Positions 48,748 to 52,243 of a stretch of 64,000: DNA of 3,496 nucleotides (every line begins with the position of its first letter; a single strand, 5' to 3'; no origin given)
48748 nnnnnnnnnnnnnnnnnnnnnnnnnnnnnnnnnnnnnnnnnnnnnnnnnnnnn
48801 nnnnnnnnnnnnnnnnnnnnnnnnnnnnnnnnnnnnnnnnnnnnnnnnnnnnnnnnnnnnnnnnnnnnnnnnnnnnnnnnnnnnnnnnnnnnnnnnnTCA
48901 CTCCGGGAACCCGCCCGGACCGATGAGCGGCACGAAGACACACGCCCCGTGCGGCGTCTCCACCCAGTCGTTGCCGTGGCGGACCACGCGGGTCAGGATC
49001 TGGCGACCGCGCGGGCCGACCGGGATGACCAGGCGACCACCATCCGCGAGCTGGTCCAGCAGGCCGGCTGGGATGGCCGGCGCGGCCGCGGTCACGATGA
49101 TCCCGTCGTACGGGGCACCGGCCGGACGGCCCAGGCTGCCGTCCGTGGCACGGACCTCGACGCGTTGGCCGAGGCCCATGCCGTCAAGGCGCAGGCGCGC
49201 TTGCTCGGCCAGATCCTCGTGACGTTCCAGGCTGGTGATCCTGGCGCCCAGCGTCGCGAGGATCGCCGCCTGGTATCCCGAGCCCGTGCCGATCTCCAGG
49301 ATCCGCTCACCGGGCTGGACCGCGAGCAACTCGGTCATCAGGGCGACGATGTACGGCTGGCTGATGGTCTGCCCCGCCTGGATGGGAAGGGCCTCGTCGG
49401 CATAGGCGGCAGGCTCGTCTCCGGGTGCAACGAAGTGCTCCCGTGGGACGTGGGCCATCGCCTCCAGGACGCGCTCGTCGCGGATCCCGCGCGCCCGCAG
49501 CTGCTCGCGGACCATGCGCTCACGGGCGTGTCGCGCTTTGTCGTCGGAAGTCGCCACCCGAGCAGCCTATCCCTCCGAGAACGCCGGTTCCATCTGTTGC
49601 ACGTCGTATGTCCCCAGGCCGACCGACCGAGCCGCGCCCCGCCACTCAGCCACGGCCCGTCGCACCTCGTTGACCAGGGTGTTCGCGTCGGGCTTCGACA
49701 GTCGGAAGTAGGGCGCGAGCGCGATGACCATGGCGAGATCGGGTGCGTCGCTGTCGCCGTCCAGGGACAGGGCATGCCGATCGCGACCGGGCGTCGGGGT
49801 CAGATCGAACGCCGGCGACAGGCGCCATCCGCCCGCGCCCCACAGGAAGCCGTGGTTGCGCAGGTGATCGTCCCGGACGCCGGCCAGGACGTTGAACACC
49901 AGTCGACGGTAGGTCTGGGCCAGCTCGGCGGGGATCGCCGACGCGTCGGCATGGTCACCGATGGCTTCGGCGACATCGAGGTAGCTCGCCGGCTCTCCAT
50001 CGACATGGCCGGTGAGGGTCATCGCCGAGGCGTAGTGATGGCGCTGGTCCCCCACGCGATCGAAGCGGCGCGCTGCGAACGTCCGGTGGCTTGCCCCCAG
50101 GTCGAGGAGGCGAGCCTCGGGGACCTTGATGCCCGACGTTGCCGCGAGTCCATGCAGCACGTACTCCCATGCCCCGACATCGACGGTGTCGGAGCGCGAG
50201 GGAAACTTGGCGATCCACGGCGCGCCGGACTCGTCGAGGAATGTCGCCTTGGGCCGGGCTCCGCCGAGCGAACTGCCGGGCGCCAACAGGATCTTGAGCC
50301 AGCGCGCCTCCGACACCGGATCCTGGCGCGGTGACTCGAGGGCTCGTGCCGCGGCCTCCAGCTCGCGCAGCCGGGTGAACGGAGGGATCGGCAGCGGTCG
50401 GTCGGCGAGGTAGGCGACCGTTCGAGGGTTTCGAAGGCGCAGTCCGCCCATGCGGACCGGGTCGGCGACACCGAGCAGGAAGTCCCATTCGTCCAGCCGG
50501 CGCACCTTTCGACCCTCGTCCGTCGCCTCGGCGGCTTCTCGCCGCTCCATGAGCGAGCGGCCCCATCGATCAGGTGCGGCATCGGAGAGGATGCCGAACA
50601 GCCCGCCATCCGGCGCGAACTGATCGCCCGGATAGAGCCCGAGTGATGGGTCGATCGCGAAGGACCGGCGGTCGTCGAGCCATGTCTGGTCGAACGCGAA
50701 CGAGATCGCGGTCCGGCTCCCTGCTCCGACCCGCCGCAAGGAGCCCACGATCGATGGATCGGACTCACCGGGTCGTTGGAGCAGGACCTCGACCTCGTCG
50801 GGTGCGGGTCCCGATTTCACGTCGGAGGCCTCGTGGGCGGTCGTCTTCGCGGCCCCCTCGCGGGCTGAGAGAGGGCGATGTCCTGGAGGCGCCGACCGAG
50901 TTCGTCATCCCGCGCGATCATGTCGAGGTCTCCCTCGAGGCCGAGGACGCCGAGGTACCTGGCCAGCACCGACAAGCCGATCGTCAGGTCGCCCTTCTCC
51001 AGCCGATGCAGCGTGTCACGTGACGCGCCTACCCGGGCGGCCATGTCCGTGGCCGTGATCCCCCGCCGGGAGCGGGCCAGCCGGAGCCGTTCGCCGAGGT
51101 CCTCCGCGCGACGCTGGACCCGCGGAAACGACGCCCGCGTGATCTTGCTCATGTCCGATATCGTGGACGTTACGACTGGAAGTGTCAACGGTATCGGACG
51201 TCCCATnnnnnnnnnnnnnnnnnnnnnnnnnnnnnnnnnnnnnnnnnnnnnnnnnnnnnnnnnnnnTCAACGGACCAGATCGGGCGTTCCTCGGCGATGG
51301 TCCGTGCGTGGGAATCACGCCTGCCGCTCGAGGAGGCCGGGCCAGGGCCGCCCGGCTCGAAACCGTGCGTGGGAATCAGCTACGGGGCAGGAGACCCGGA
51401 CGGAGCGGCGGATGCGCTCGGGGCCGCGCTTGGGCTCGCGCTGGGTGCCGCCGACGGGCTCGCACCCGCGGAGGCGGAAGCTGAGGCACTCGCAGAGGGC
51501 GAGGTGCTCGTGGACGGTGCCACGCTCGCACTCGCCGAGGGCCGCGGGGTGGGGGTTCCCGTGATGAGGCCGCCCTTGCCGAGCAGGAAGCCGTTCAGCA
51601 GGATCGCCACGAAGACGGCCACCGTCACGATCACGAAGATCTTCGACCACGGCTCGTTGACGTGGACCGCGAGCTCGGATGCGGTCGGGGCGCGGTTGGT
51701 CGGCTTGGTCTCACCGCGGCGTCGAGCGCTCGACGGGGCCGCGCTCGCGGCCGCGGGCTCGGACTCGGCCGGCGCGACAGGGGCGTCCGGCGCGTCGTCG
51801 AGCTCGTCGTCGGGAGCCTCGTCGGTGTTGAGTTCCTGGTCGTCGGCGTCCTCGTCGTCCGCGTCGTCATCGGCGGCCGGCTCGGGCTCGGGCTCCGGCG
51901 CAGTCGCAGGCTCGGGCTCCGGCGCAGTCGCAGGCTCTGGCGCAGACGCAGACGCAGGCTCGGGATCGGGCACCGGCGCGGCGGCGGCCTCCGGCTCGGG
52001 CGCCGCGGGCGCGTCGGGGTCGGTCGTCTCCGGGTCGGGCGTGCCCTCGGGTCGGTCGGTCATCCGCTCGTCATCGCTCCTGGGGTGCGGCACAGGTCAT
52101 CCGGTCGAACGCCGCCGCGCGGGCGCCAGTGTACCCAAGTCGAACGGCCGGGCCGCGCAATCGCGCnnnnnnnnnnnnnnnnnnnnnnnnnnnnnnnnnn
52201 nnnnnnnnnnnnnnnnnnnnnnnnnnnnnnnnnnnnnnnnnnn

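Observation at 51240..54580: Inverted triplet arrays of a 19-bp motif at 61-62 bp phasing bracket a 3.3-kb two-gene cassette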

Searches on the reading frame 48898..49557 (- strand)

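Call 37: search_protein_families(library=pfam, proteins=[window:48898-49557:-], max_evalue=0.01)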
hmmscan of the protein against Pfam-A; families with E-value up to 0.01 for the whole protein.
window:48898-49557:- (219 aa): 9 families
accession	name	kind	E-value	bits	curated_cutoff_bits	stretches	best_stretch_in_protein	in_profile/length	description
PF01135.25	PCMT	-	2.7e-59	200.9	20.3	1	16-212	6-206/210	Protein-L-isoaspartate(D-aspartate) O-methyltransferase (PCMT)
PF13649.12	Methyltransf_25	-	3.9e-05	24.7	27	1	86-157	1-72/97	Methyltransferase domain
PF02353.26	CMAS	-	4.4e-05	23.4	27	1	71-139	51-120/273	Mycolic acid cyclopropane synthetase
PF00398.26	RrnaAD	-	6.8e-05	22.5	24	1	78-139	26-84/263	Ribosomal RNA adenine dimethylase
PF08242.18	Methyltransf_12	-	9.8e-05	23.5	30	1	87-157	1-73/98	Methyltransferase domain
PF08704.16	GCD14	-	0.00069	19.8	26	1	71-139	29-100/247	tRNA methyltransferase complex GCD14 subunit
PF08241.18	Methyltransf_11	-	0.0011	20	21.2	1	87-139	1-50/95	Methyltransferase domain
PF13489.12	Methyltransf_23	-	0.0075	16.4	27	0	75-128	14-61/164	Methyltransferase domain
PF13847.12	Methyltransf_31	-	0.0094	16.1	27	0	82-139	3-62/145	Methyltransferase domain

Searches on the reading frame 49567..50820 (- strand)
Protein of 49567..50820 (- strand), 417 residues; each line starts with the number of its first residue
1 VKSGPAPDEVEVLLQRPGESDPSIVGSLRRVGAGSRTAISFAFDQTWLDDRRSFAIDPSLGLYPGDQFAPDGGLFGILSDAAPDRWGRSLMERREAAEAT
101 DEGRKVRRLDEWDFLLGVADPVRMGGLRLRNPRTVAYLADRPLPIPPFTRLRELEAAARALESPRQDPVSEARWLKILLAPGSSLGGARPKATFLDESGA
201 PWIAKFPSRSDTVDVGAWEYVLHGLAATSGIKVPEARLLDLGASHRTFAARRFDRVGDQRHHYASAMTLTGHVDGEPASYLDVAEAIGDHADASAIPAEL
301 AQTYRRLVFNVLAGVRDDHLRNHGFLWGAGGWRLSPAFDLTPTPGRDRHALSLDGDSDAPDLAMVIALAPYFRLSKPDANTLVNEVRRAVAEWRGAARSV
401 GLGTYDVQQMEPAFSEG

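Call 7: search_protein_families(library=pfam, proteins=[window:49567-50820:-])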
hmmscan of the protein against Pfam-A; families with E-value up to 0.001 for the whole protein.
window:49567-50820:- (417 aa): 2 families
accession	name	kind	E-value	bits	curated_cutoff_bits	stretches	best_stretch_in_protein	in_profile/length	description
PF07804.18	HipA_C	-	2.6e-45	155.1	30.5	1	183-393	1-213/213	HipA-like C-terminal domain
PF13657.11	Couple_hipA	-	6.9e-05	23.7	22.5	1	25-102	10-81/99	HipA N-terminal domain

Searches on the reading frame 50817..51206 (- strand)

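Call 7: search_protein_families(library=pfam, proteins=[window:50817-51206:-])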
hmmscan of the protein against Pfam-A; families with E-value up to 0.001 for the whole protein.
window:50817-51206:- (129 aa): 4 families
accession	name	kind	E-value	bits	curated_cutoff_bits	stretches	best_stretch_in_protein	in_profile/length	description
PF13560.12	HTH_31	-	1e-11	45.4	27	1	36-94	1-60/64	Helix-turn-helix domain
PF13443.12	HTH_26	-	4.3e-06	27.3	22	1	41-89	2-51/63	Cro/C1-type HTH DNA-binding domain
PF12844.13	HTH_19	-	7.2e-06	26.3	30.2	1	38-89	1-52/64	Helix-turn-helix domain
PF01381.28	HTH_3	-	7.9e-06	26.3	23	1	41-91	1-51/55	Helix-turn-helix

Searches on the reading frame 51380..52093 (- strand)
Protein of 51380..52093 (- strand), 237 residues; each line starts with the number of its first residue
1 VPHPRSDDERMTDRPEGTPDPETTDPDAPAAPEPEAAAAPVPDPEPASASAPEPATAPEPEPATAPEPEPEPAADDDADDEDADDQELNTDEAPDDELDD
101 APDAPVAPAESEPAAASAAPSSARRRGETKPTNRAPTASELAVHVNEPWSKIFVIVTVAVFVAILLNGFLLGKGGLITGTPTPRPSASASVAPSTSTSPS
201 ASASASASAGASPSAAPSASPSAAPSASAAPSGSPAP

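Call 7: search_protein_families(library=pfam, proteins=[window:51380-52093:-])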
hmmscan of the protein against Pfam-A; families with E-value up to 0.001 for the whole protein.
window:51380-52093:- (237 aa): 0 families

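Call 61: search_protein_families(library=pfam, proteins=[window:51380-52093:-], max_evalue=0.01)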
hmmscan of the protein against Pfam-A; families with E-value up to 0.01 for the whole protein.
window:51380-52093:- (237 aa): 0 families

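Call 63: find_homologous_proteins(query=window:51380-52093:-, max_evalue=0.00001)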
Query window:51380-52093:- (237 aa): 61 proteins with E <= 0.00001 among 8000 candidates.
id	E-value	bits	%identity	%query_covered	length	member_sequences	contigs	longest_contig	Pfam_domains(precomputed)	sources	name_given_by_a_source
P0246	1.2e-37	148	40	59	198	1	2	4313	-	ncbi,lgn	-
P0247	1.8e-33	134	48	80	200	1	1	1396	-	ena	-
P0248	1.1e-32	132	48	76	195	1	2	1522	-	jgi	jgi:hypothetical protein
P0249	8.9e-32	129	39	59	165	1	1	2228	-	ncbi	-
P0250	1.6e-28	118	42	77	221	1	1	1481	-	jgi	jgi:hypothetical protein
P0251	1.7e-26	112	40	65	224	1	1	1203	-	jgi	jgi:hypothetical protein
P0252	4.0e-26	110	41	71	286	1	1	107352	-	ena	-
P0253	7.8e-25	106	38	73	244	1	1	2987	-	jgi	jgi:hypothetical protein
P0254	2.9e-24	104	62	23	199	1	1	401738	-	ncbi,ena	-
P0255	6.0e-24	103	62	16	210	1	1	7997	-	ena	-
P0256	7.6e-24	103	42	70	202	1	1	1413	-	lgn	-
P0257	1.5e-23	102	56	13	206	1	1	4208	-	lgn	-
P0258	9.1e-23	99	46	27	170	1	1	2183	-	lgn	-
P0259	1.0e-22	99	-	-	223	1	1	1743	-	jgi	jgi:hypothetical protein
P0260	2.7e-22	98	44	96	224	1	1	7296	-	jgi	jgi:hypothetical protein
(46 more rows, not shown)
